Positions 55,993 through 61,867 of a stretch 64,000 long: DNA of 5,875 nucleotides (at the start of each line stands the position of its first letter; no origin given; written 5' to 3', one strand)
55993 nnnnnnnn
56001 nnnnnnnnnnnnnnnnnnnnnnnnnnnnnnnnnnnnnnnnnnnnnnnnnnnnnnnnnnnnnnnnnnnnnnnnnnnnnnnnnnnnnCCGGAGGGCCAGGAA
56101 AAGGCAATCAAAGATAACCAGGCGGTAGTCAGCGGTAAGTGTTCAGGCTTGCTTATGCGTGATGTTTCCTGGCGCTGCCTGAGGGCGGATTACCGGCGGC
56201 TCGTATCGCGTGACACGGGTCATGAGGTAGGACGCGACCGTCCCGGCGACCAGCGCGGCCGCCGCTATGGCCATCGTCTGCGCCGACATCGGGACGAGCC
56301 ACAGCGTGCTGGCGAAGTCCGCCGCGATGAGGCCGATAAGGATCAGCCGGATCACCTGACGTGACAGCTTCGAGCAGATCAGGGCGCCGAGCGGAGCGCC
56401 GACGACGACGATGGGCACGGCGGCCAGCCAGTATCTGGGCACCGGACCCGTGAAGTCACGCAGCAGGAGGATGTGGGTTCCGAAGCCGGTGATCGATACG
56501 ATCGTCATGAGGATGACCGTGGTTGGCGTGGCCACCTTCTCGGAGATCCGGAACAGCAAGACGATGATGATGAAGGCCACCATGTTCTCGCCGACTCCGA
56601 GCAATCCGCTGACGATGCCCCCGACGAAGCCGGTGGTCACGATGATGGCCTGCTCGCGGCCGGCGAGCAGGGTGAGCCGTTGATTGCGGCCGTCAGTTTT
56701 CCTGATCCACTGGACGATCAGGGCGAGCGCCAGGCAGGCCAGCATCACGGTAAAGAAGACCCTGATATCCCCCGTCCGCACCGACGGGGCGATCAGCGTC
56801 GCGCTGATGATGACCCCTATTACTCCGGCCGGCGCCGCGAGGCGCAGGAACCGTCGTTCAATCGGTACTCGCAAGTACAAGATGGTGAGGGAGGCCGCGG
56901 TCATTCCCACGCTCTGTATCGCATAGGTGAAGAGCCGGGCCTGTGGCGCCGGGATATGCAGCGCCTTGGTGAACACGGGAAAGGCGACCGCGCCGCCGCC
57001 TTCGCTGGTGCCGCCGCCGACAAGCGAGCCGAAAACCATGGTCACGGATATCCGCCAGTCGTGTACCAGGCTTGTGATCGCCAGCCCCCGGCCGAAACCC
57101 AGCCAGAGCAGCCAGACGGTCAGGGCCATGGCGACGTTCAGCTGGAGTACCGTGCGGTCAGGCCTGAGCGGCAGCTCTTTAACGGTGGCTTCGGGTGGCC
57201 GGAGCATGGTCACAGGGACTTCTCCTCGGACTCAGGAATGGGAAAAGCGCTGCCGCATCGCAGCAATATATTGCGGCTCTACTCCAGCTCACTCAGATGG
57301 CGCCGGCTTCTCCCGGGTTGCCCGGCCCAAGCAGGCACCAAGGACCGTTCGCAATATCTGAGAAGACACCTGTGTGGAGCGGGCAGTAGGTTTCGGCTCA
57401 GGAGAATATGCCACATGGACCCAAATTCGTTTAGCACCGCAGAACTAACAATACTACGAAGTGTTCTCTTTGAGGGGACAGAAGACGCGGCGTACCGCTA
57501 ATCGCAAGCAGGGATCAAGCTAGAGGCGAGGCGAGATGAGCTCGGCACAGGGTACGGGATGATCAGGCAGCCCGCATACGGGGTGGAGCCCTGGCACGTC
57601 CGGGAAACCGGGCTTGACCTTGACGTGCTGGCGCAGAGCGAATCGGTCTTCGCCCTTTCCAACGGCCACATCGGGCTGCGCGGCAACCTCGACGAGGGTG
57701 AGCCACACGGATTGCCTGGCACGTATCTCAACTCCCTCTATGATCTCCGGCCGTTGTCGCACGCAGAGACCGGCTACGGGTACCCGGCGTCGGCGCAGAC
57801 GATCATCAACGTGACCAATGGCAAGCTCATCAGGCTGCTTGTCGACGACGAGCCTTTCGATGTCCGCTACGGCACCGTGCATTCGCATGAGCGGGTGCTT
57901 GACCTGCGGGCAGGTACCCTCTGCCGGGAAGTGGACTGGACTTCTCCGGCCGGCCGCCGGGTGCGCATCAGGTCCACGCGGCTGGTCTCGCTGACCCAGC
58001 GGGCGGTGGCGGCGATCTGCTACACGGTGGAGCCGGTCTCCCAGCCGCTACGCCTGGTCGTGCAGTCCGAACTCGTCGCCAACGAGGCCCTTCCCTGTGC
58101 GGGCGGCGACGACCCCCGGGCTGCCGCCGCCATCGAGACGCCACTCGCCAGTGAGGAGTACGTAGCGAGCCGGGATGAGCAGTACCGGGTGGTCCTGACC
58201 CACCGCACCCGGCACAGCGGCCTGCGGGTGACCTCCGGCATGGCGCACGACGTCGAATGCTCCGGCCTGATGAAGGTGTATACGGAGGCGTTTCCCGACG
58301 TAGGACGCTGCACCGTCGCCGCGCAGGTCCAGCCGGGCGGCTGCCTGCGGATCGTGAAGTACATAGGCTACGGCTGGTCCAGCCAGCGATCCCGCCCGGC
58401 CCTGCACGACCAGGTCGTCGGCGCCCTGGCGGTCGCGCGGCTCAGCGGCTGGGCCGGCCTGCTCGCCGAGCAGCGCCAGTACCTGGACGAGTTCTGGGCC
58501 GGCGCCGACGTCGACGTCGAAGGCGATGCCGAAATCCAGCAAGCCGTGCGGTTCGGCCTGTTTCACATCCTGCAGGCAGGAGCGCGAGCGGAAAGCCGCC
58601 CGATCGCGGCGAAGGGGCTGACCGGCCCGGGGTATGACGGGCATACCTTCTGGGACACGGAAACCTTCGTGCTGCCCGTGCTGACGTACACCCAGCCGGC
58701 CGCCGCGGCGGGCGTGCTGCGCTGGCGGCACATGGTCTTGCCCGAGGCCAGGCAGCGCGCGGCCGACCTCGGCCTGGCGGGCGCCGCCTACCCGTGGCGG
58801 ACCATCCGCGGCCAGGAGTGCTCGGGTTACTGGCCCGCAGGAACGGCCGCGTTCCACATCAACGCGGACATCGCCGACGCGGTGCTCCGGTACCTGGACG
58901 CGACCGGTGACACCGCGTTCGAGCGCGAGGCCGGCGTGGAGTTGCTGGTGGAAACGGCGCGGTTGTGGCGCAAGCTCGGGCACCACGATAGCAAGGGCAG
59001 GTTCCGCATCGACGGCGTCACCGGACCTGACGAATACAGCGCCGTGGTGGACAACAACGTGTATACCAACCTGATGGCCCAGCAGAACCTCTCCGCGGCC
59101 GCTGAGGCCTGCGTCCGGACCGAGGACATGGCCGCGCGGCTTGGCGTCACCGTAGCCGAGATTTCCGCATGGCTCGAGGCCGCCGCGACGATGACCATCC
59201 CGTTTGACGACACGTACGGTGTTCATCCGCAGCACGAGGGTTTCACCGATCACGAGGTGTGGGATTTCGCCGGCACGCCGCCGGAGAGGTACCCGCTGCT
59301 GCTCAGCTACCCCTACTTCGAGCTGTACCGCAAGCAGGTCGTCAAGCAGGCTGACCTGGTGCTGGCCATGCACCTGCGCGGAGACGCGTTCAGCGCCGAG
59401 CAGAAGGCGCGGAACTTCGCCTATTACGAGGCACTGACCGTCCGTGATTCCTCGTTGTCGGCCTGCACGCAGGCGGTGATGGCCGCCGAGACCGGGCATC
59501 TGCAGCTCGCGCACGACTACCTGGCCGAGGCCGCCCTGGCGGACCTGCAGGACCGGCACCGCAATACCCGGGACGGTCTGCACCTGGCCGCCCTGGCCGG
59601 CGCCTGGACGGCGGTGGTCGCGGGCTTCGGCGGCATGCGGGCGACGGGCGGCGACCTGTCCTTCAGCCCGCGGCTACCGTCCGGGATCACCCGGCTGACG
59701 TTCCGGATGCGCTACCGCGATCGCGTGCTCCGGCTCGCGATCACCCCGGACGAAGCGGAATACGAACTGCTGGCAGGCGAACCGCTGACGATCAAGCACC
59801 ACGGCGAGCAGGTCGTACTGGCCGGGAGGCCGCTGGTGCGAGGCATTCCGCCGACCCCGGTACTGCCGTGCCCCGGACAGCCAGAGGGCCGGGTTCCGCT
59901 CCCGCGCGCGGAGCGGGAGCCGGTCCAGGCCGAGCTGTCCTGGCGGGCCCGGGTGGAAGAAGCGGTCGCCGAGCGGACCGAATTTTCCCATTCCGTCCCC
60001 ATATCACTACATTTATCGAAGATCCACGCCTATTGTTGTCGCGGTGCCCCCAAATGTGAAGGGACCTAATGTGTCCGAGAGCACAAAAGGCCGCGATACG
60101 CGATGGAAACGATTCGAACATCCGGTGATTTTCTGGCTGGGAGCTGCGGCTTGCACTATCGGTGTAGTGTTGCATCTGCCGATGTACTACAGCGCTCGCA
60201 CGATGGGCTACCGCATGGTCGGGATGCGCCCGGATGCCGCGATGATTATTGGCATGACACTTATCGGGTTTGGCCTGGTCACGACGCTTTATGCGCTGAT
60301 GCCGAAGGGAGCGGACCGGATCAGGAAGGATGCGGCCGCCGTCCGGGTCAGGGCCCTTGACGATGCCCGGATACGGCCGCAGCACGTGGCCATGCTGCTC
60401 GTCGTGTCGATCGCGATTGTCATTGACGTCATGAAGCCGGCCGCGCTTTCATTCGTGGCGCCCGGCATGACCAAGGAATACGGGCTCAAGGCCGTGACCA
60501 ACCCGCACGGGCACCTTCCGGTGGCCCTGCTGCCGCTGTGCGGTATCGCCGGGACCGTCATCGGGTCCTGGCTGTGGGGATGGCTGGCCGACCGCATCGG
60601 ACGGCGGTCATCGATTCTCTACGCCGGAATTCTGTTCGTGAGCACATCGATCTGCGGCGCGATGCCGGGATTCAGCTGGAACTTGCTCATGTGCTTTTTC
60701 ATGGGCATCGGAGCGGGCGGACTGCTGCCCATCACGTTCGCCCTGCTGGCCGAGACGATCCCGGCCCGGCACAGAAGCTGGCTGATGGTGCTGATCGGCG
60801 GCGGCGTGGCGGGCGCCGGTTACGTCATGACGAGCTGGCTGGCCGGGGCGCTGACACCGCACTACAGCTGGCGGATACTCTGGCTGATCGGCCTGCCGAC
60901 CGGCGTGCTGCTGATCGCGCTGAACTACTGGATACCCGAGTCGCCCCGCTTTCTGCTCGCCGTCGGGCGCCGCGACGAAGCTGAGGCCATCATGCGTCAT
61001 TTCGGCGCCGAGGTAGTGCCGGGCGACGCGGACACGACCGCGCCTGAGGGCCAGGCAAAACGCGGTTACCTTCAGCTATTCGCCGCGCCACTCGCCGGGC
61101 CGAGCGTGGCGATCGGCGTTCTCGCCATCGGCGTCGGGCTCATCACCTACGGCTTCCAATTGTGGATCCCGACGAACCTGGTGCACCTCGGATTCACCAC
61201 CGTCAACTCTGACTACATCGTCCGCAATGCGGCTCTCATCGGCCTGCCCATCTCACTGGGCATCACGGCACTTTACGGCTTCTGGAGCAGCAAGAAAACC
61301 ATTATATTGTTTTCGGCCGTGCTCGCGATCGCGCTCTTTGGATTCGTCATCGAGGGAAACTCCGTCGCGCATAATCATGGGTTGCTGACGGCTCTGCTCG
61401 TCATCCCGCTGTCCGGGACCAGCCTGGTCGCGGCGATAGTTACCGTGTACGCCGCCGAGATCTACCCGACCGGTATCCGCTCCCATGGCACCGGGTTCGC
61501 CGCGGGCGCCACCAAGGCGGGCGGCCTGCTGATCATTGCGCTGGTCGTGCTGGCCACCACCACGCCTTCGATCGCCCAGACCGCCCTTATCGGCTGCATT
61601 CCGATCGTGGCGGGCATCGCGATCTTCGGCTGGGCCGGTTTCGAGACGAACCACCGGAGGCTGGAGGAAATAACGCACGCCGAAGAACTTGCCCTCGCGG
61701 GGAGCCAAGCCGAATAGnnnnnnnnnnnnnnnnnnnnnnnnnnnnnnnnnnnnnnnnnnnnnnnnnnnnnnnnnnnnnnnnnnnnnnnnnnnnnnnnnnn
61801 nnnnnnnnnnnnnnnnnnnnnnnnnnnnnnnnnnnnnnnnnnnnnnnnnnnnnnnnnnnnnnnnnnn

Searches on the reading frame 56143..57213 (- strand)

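Call 37: search_protein_families(library=pfam, proteins=[window:56143-57213:-], max_evalue=0.0001)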
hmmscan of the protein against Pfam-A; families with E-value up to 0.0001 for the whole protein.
window:56143-57213:- (356 aa): 1 family
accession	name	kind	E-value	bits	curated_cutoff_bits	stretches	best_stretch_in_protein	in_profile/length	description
PF01925.25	TauE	-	1.5e-21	77.6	32.6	1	58-298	4-232/237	Sulfite exporter TauE/SafE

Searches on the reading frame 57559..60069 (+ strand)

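Call 37: search_protein_families(library=pfam, proteins=[window:57559-60069:+], max_evalue=0.0001)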
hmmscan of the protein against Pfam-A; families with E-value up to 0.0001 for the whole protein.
window:57559-60069:+ (836 aa): 3 families
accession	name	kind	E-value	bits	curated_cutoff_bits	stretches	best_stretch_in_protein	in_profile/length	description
PF03632.21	Glyco_hydro_65m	-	2.3e-129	432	27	1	331-684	1-371/371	Glycosyl hydrolase family 65 central catalytic domain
PF03636.21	Glyco_hydro_65N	-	4.4e-63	213.5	26.6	1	15-274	1-232/233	Glycosyl hydrolase family 65, N-terminal domain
PF03633.20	Glyco_hydro_65C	-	2.4e-22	78.9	22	1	693-754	1-62/62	Glycosyl hydrolase family 65, C-terminal domain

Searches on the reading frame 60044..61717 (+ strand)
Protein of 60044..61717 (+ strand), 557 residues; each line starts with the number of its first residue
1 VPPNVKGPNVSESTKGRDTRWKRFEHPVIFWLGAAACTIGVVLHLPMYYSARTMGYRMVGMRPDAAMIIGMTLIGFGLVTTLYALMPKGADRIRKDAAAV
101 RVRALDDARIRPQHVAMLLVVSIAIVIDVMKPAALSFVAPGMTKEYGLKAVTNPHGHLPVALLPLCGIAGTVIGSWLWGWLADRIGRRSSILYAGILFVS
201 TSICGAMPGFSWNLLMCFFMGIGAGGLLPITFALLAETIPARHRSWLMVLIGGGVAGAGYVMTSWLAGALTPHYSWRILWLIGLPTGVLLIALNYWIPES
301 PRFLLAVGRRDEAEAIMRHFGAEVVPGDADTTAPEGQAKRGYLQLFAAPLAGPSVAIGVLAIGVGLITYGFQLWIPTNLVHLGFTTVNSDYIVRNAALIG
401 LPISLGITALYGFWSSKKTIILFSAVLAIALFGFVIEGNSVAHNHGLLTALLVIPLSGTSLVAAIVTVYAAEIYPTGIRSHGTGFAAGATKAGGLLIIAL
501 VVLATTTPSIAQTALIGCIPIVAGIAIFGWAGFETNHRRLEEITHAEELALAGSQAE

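Call 37: search_protein_families(library=pfam, proteins=[window:60044-61717:+], max_evalue=0.0001)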
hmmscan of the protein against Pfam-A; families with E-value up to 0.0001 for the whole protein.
window:60044-61717:+ (557 aa): 2 families
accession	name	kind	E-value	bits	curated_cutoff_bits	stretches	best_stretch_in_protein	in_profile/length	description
PF07690.21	MFS_1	-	5.2e-27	95.1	33.4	1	123-496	3-345/347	Major Facilitator Superfamily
PF00083.30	Sugar_tr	-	8e-23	81.5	22.3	1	165-544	53-449/452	Sugar (and other) transporter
